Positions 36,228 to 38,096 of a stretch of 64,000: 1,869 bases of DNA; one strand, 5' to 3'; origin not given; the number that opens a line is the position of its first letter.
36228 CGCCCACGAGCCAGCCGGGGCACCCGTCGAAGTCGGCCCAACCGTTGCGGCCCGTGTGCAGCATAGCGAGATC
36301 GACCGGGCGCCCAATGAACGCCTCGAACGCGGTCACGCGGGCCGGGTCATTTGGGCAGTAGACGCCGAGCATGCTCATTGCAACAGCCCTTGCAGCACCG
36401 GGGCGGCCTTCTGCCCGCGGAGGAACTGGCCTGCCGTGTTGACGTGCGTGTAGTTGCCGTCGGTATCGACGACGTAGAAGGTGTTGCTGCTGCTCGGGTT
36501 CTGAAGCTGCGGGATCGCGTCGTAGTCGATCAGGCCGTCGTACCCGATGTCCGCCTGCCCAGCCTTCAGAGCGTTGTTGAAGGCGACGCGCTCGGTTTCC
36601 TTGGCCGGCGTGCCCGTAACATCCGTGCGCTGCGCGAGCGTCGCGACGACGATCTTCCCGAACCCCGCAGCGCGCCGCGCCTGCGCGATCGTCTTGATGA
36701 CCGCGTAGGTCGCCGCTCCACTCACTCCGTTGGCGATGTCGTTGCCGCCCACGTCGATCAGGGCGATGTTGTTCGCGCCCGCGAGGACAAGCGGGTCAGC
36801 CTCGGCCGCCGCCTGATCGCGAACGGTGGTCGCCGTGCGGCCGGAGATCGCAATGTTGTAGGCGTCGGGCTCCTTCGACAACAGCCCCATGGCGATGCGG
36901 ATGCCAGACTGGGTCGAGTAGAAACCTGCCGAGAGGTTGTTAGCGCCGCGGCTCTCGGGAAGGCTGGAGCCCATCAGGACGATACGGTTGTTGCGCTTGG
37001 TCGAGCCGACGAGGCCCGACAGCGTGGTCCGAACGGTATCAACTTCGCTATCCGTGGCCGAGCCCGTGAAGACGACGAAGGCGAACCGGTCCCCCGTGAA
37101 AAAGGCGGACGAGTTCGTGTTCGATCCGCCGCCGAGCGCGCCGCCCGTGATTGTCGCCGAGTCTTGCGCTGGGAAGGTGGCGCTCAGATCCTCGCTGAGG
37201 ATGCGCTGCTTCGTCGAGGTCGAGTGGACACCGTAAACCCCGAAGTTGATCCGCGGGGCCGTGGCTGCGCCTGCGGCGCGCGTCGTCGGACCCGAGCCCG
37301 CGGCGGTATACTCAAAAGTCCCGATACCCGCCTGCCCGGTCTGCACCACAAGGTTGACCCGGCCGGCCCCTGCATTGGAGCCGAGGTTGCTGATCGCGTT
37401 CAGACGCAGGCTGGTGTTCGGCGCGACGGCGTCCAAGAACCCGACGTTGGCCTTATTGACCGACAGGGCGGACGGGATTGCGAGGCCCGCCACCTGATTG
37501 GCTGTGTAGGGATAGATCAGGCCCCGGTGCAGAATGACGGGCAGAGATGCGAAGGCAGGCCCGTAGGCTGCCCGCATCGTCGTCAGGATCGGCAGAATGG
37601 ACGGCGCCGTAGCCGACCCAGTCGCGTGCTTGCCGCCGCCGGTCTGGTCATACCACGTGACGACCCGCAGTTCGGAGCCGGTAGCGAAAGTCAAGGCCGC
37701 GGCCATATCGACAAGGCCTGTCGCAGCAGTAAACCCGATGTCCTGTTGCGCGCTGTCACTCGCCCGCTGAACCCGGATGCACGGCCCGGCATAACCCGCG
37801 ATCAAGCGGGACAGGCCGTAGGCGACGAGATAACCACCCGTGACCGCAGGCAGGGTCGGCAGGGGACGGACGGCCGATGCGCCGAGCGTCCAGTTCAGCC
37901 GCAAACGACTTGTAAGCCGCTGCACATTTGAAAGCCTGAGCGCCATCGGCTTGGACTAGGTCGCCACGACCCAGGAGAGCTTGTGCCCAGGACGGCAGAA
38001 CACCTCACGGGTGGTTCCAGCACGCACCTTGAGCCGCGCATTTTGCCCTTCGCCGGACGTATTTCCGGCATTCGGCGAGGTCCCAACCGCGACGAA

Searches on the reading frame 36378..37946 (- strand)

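Call 27: search_protein_families(library=phrogs, proteins=[window:36378-37946:-], max_evalue=0.001)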
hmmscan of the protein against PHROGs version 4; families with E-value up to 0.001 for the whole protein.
window:36378-37946:- (523 aa): 0 families

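Call 68: search_protein_families(library=pfam, proteins=[window:36378-37946:-], max_evalue=0.01)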
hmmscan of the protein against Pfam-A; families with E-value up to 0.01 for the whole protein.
window:36378-37946:- (523 aa): 3 families
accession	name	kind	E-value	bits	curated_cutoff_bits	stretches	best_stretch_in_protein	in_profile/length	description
PF09206.18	ArabFuran-catal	-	5.6e-09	36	25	1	47-111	20-85/315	Alpha-L-arabinofuranosidase B, catalytic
PF13472.12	Lipase_GDSL_2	-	5.7e-08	33.9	32.9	1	343-506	14-175/178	GDSL-like Lipase/Acylhydrolase family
PF00657.28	Lipase_GDSL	-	0.0021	18.6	23.6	1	322-447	1-134/208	GDSL-like Lipase/Acylhydrolase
